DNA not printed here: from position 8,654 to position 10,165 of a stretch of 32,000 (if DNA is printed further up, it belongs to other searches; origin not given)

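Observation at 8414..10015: Tm-1-like (UPF0261) ATP-binding protein translationally coupled to an LpdD-like prenyl-flavin accessory protein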

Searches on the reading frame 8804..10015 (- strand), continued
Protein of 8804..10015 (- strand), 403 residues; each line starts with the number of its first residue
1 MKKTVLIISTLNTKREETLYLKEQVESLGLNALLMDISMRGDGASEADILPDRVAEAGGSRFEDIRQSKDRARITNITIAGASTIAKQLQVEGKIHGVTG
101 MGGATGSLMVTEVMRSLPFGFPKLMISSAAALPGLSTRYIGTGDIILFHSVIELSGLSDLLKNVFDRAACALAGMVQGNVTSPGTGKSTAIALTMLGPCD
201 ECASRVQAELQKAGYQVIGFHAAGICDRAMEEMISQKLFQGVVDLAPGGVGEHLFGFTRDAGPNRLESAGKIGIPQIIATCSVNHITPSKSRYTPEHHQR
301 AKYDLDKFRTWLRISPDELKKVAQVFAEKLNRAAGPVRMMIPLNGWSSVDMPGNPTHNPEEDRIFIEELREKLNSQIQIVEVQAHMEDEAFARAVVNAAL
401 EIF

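Call 26: find_related_loci(query=window:8804-10015:-, collection=genome_contigs, flank=10000)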
Query window:8804-10015:- (403 aa) in genome_contigs; peptide patterns used: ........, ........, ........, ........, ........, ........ (x = any residue, [..] = any of these).
46 stretches matched a pattern; 13 encode a relative of the query (tblastn E <= 1e-3); 12 distinct loci.
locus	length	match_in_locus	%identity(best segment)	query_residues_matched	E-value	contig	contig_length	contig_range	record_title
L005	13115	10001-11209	88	1-403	0e+0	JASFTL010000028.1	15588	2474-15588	MAG: Desulfobacterales bacterium isolate D1103U20metaG_Bin_528 D1103U20metaG_FD_scaffold_931_c1, whole genome shotgun se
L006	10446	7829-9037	93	1-403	0e+0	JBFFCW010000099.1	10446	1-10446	MAG: Desulfobacterales bacterium isolate Mix_mud12.2021.10.8 k141_779298_length_10446_cov_9.2749, whole genome shotgun s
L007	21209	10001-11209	80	1-403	0e+0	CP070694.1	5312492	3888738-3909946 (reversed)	MAG: Desulfobacterales bacterium isolate bin60 chromosome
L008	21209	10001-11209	70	1-403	0e+0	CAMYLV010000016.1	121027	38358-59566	MAG: uncultured Desulfobacterales bacterium isolate FCS_Desulfobacterota_01 genome assembly, contig: scaffold_107, whole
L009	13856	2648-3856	70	1-403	0e+0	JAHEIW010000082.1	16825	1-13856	MAG: Deltaproteobacteria bacterium isolate Ww513 NODE_8522_length_16825_cov_20.922055, whole genome shotgun sequence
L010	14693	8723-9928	70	2-403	0e+0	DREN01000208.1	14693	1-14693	MAG TPA_asm: Deltaproteobacteria bacterium isolate HyVt-30 Ga0136651_10001136, whole genome shotgun sequence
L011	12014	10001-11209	68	1-403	0e+0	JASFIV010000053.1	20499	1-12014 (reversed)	MAG: Desulfobacterales bacterium isolate D0608S20remetaG_Bin_253 D0608S20remetaG_FD_scaffold_249_c1, whole genome shotgu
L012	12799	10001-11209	68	1-403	0e+0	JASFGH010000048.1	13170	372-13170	MAG: Desulfobacterales bacterium isolate D0606U02metaG_Bin_318 D0606U02metaG_FD_scaffold_434_c1, whole genome shotgun se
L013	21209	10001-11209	65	1-403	0e+0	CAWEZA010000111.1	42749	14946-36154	MAG: uncultured delta proteobacterium isolate MFD04752.bin.2.55 genome assembly, contig: contig_52649, whole genome shot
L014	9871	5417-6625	61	1-403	2e-166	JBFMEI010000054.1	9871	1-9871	MAG: Thermodesulfobacteriota bacterium isolate MAG241 MAG241_54, whole genome shotgun sequence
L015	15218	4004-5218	55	1-402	8e-148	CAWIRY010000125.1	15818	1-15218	MAG: uncultured delta proteobacterium isolate MFD03323.bin.1.124 genome assembly, contig: contig_36041, whole genome sho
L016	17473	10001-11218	55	1-403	9e-143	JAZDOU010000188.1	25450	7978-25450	MAG: Pseudomonadota bacterium isolate MEGAHIT-group-0.794 k141_12998918, whole genome shotgun sequence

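Call 36: find_related_loci(query=A1, collection=metagenome_contigs, flank=10000)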
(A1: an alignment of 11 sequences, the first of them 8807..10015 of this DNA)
Query A1 (403 aa) in metagenome_contigs; peptide patterns used: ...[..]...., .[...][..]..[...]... (x = any residue, [..] = any of these).
583 stretches matched a pattern; 335 encode a relative of the query (tblastn E <= 1e-3); the best 80 are kept; 80 distinct loci.
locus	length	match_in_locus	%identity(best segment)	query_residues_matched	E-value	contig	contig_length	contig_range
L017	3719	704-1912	95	1-403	0e+0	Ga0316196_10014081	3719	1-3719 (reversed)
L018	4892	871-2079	94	1-403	0e+0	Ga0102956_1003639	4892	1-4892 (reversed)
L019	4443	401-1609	94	1-403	0e+0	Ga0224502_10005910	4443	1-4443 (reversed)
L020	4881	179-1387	90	1-403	0e+0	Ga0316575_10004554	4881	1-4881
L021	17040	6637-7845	89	1-403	0e+0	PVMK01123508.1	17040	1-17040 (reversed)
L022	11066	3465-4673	91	1-403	0e+0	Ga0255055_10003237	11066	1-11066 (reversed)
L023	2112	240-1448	89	1-403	0e+0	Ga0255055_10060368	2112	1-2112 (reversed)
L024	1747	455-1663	89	1-403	0e+0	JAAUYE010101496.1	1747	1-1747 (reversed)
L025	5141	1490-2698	87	1-403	0e+0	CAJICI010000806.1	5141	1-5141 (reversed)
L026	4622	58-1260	88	3-403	0e+0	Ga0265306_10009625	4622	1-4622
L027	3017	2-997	95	72-403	0e+0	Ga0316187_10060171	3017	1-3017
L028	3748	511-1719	77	1-403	0e+0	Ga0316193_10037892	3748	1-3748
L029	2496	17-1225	78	1-403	0e+0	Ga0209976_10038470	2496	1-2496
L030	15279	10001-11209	77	1-403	0e+0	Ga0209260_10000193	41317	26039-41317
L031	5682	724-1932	77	1-403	0e+0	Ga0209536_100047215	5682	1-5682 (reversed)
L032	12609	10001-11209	76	1-403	0e+0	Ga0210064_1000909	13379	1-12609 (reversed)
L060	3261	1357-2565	69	1-403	0e+0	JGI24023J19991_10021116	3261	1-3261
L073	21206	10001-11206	71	2-403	0e+0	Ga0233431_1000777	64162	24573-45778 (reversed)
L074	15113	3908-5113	71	2-403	0e+0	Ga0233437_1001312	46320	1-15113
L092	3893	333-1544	68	1-403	0e+0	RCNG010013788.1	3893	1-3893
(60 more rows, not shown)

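Call 48: search_protein_families(library=pfam, proteins=[L016:110-1120:+, L016:1117-2577:+, L016:2616-5081:+, L016:13410-14015:+, L016:14578-15111:+, L016:15511-16065:+, L016:16079-17392:+, L073:11815-12744:+, L073:12834-13304:+, L073:13388-15748:+], max_evalue=0.00001)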
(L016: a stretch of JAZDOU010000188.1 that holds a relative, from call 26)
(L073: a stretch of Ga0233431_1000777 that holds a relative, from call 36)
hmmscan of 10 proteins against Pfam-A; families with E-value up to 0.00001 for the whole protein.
L016:110-1120:+ (336 aa): 5 families
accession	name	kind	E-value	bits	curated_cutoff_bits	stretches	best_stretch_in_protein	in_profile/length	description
PF01087.27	GalP_UDP_transf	-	7.2e-17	62.8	22.1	1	3-175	13-184/184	Galactose-1-phosphate uridyl transferase, N-terminal domain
PF02744.22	GalP_UDP_tr_C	-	4.4e-10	40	29.2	1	186-297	6-119/165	Galactose-1-phosphate uridyl transferase, C-terminal domain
PF16285.10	DUF4931_N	-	1.8e-08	35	24.1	1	103-171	53-121/124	Domain of unknown function (DUF4931) N-terminal domain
PF16268.10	DUF4921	-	5e-08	32.7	28.5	1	119-322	195-388/425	Domain of unknown function (DUF4921)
PF01230.28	HIT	-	1.3e-06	29.4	21.5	0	206-294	3-91/98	HIT domain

L016:1117-2577:+ (486 aa): 4 families
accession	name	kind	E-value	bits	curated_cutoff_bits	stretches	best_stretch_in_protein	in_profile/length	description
PF08323.17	Glyco_transf_5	-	2.3e-83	280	22.7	1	2-241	1-238/239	Starch synthase catalytic domain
PF00534.26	Glycos_transf_1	-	1.2e-15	57.9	26.4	1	290-443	7-157/172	Glycosyl transferases group 1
PF13692.12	Glyco_trans_1_4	-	1.6e-09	38.6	27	1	299-442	2-140/142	Glycosyl transferases group 1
PF13439.12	Glyco_transf_4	-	6.2e-06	26.8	28.5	0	82-180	21-109/170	Glycosyltransferase Family 4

L016:2616-5081:+ (821 aa): 5 families
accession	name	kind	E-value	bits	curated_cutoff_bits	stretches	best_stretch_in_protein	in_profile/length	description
PF01590.32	GAF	-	2.9e-25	89.8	22.4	1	387-549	15-133/133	GAF domain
PF13185.12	GAF_2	-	1.8e-23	83.7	28.6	2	454-550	41-136/136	GAF domain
PF02518.31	HATPase_c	-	5.3e-23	82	26.4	1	687-796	1-110/111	Histidine kinase-, DNA gyrase B-, and HSP90-like ATPase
PF13492.12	GAF_3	-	2.9e-20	73.4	27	1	499-551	78-129/129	GAF domain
PF00512.31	HisKA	-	1e-15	57.9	26.9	1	581-642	2-62/66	His Kinase A (phospho-acceptor) domain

L016:13410-14015:+ (201 aa): 1 family
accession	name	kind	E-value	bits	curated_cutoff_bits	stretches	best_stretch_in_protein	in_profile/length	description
PF01966.28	HD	-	1.9e-15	57.6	22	1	29-145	3-115/116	HD domain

L016:14578-15111:+ (177 aa): 2 families
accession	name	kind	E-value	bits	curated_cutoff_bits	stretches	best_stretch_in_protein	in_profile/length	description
PF12019.13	GspH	-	6.4e-07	30.3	21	1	83-172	7-108/108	Type II transport protein GspH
PF07963.17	N_methyl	-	1.3e-06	28.1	21.2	1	39-62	4-27/27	Prokaryotic N-terminal methylation motif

L016:15511-16065:+ (184 aa): 1 family
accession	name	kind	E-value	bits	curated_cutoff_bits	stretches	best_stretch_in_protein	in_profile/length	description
PF07963.17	N_methyl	-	8.8e-09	35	21.2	1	7-31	3-27/27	Prokaryotic N-terminal methylation motif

L016:16079-17392:+ (437 aa): 1 family
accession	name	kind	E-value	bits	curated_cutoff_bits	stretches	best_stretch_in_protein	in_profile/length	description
PF14341.11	PilX_N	-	2.7e-10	40.5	25.5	1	47-97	1-51/51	PilX N-terminal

L073:11815-12744:+ (309 aa): 2 families
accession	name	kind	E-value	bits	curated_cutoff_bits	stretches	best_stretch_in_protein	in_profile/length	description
PF00941.27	FAD_binding_5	-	2.6e-48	164.5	27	1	25-191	2-166/170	FAD binding domain in molybdopterin dehydrogenase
PF03450.22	CO_deh_flav_C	-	9e-22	77.6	25.5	1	204-304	3-101/102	CO dehydrogenase flavoprotein C-terminal domain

L073:12834-13304:+ (156 aa): 2 families
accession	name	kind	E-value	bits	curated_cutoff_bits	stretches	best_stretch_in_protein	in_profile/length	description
PF01799.25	Fer2_2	-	7.9e-33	112.9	30.3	1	75-148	1-75/75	[2Fe-2S] binding domain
PF00111.32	Fer2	-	5.2e-09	36.3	21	1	8-60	2-54/77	2Fe-2S iron-sulfur cluster binding domain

L073:13388-15748:+ (786 aa): 3 families
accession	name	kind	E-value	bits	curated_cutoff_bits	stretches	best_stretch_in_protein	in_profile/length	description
PF02738.23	MoCoBD_1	-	4.2e-78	262.3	27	1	144-387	1-243/244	Molybdopterin cofactor-binding domain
PF20256.3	MoCoBD_2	-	1.3e-66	225.5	27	1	420-719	12-283/283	Molybdopterin cofactor-binding domain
PF01315.27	Ald_Xan_dh_C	-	7.2e-32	110.4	31.3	1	21-128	1-110/110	Aldehyde oxidase and xanthine dehydrogenase, a/b hammerhead domain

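Call 63: search_protein_representatives(protein=window:8804-10015:-)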
Query: 403 residues. Proteins with E-value up to 0.001 (for the whole library): 3342; up to 1e-10: 1767; up to 1e-30: 533. The best 150 are listed.
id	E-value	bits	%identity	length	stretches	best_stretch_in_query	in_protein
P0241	8.3e-138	476.1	54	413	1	2-402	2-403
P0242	3.3e-112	391.8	48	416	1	3-398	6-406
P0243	7.2e-95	334.8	44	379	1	35-396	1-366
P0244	2.4e-89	316.6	64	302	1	1-248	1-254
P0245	4.6e-89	315.7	42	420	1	1-401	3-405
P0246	5.4e-89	315.4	41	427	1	1-375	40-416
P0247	2.1e-85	303.7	43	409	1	2-402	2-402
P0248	1.8e-81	290.7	38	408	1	4-397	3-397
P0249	1.9e-80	287.3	38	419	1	4-402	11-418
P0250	7.0e-80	285.5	38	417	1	11-402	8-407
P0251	2.4e-77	277.1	37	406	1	2-401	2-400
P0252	7.6e-77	275.5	37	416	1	2-402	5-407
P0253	8.1e-77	275.4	35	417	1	3-399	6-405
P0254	6.6e-72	259.2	37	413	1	3-399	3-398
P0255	7.0e-72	259.1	37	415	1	3-402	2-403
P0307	5.3e-60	220.0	33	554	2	84-398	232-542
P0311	1.1e-59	219.0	30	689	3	94-321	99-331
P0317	4.5e-59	217.0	33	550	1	5-398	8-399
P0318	4.9e-59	216.9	32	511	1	3-400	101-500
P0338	8.0e-57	209.6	31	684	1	4-401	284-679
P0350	7.7e-56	206.3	36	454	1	73-399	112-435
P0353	1.1e-55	205.8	34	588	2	189-399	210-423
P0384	2.9e-53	197.9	33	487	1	5-398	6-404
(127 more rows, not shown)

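Call 64: search_protein_families(library=pfam, proteins=[P0307, P0311, P0317, P0318, P0338, P0353, P0384, P0350], max_evalue=0.0001)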
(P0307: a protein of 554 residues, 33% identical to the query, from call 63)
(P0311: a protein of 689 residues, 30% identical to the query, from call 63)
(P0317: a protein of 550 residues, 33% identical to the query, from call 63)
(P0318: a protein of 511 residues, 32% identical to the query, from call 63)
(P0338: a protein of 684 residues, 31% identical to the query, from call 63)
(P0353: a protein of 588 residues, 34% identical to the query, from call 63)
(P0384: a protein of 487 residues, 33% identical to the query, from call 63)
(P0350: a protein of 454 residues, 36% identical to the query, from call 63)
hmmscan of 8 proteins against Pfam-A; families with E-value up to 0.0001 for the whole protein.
P0307 (554 aa): 2 families
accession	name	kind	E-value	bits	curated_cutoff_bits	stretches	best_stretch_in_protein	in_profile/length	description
PF23189.1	UPF0261_C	-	2.7e-65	220.1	27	1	330-546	1-217/218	Uncharacterised protein family (UPF0261) C-terminal domain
PF06792.17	UPF0261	-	4.2e-65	219.4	27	2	7-180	1-172/176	Uncharacterised protein family (UPF0261) N-terminal domain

P0311 (689 aa): 2 families
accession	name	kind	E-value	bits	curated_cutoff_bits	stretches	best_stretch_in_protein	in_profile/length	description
PF23189.1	UPF0261_C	-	5.4e-167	552.6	27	3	341-559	1-212/218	Uncharacterised protein family (UPF0261) C-terminal domain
PF06792.17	UPF0261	-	2.7e-46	158.2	27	1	1-180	9-172/176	Uncharacterised protein family (UPF0261) N-terminal domain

P0317 (550 aa): 2 families
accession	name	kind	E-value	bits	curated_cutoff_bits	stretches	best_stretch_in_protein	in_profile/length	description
PF23189.1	UPF0261_C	-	5.6e-64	215.8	27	1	192-402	5-216/218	Uncharacterised protein family (UPF0261) C-terminal domain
PF06792.17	UPF0261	-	7.2e-56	189.4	27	1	8-180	3-174/176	Uncharacterised protein family (UPF0261) N-terminal domain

P0318 (511 aa): 2 families
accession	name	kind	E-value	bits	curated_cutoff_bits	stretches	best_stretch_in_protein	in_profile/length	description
PF23189.1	UPF0261_C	-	7.7e-79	264.4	27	1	286-499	1-214/218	Uncharacterised protein family (UPF0261) C-terminal domain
PF06792.17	UPF0261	-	5.5e-47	160.5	27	1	101-276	1-172/176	Uncharacterised protein family (UPF0261) N-terminal domain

P0338 (684 aa): 3 families
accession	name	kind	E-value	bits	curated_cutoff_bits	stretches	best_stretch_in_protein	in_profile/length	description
PF09370.16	PEP_hydrolase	-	7.4e-82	275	33.8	1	9-269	1-266/267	Phosphoenolpyruvate hydrolase-like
PF23189.1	UPF0261_C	-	3.7e-80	268.7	27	1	467-680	3-217/218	Uncharacterised protein family (UPF0261) C-terminal domain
PF06792.17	UPF0261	-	1.7e-45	155.6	27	1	284-458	2-175/176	Uncharacterised protein family (UPF0261) N-terminal domain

P0353 (588 aa): 6 families
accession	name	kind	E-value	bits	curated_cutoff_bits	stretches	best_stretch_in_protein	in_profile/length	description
PF23189.1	UPF0261_C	-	7.9e-96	319.9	27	1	209-426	1-217/218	Uncharacterised protein family (UPF0261) C-terminal domain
PF06792.17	UPF0261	-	1.9e-59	201.1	27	1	3-170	3-172/176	Uncharacterised protein family (UPF0261) N-terminal domain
PF00583.31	Acetyltransf_1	-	2.1e-10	41.3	20.7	1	470-549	32-116/116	Acetyltransferase (GNAT) family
PF13508.13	Acetyltransf_7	-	7.3e-09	36.3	27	1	479-550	10-83/84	Acetyltransferase (GNAT) domain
PF13673.13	Acetyltransf_10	-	3.5e-06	27.4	23.6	1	479-557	38-115/128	Acetyltransferase (GNAT) domain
PF14542.12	Acetyltransf_CG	-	4.7e-05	23.9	30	0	483-546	11-74/80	GCN5-related N-acetyl-transferase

P0384 (487 aa): 2 families
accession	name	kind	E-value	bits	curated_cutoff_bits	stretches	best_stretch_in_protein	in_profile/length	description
PF23189.1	UPF0261_C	-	1.8e-79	266.4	27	1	195-409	3-218/218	Uncharacterised protein family (UPF0261) C-terminal domain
PF06792.17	UPF0261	-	2.6e-54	184.3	27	1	5-183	2-171/176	Uncharacterised protein family (UPF0261) N-terminal domain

P0350 (454 aa): 3 families
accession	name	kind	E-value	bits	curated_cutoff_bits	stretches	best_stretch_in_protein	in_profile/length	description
PF23189.1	UPF0261_C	-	6.8e-65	218.8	27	1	223-439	1-218/218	Uncharacterised protein family (UPF0261) C-terminal domain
PF06792.17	UPF0261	-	3.5e-40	138.3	27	1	105-215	64-173/176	Uncharacterised protein family (UPF0261) N-terminal domain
PF13676.11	TIR_2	-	2.4e-13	51.1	28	1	28-118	1-91/122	TIR domain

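Call 67: search_protein_families(library=pfam, proteins=[L060:2668-3261:+, L060:145-1185:+, L092:1566-2171:+, L092:2192-3238:-, L028:1756-1974:+, L028:2060-2698:-, L032:11329-11649:+, L013:11271-11870:+, L013:6523-7932:-, L013:13687-14895:-], max_evalue=0.001)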
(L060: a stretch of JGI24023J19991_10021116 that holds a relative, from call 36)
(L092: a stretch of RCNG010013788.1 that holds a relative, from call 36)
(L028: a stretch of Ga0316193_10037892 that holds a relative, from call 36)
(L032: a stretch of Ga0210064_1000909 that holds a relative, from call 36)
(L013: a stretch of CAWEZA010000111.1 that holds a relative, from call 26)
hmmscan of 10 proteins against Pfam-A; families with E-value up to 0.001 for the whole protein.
L060:2668-3261:+ (198 aa): 1 family
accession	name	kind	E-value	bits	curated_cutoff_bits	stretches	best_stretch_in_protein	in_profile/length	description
PF00941.27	FAD_binding_5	-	8.4e-48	162.8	27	1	5-172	2-167/170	FAD binding domain in molybdopterin dehydrogenase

L060:145-1185:+ (346 aa): 1 family
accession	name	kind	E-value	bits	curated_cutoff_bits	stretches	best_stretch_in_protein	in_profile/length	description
PF01326.24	PPDK_N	-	2.2e-83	280.7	27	1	22-330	2-315/328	Pyruvate phosphate dikinase, AMP/ATP-binding domain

L092:1566-2171:+ (201 aa): 1 family
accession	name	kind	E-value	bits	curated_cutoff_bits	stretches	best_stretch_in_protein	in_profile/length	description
PF01966.28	HD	-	5.1e-08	33.7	22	1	26-143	2-115/116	HD domain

L092:2192-3238:- (348 aa): 2 families
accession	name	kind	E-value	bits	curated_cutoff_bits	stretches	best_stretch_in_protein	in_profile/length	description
PF13478.12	XdhC_C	-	5.2e-47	159.9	29.7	1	199-342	1-125/125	XdhC Rossmann domain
PF02625.21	XdhC_CoxI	-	3.9e-24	84.8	24.3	1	13-79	2-68/68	XdhC and CoxI family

L028:1756-1974:+ (72 aa): 0 families

L028:2060-2698:- (212 aa): 1 family
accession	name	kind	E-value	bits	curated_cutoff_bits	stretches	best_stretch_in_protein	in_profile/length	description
PF01966.28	HD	-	1e-07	32.7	22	1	43-135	5-111/116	HD domain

L032:11329-11649:+ (106 aa): 0 families

L013:11271-11870:+ (199 aa): 2 families
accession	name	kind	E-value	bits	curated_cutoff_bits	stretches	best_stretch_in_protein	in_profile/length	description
PF01966.28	HD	-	6.4e-14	52.7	22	1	36-134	3-114/116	HD domain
PF24391.1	HD-CE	-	7e-06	26.3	27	1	27-95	2-66/263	HD-CE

L013:6523-7932:- (469 aa): 7 families
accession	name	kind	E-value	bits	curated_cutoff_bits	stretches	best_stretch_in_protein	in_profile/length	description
PF00158.32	Sigma54_activat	-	4.9e-61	205.7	20.2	1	165-331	1-167/168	Sigma-54 interaction domain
PF25601.1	AAA_lid_14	-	4.3e-23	81.4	27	1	337-418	1-82/87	AAA+ ATPase lid domain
PF14532.12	Sigma54_activ_2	-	5.2e-18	66.1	25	1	166-336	1-138/138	Sigma-54 interaction domain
PF02954.25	HTH_8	-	6.8e-12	45.4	22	1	427-465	4-42/42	Bacterial regulatory protein, Fis family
PF00072.30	Response_reg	-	6.2e-11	42.9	30.2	1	28-136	1-110/111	Response regulator receiver domain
PF00004.35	AAA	-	0.00055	20.8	21.2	0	193-313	5-117/131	ATPase family associated with various cellular activities (AAA)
PF07728.20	AAA_5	-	0.00075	19.9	22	0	192-308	5-124/139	AAA domain (dynein-related subfamily)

L013:13687-14895:- (402 aa): 2 families
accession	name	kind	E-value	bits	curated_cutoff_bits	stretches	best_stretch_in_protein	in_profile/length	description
PF02518.31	HATPase_c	-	2.6e-10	41.1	26.4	1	293-397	2-110/111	Histidine kinase-, DNA gyrase B-, and HSP90-like ATPase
PF13188.13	PAS_8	-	1.7e-05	24.9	21.8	1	52-93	3-40/65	PAS domain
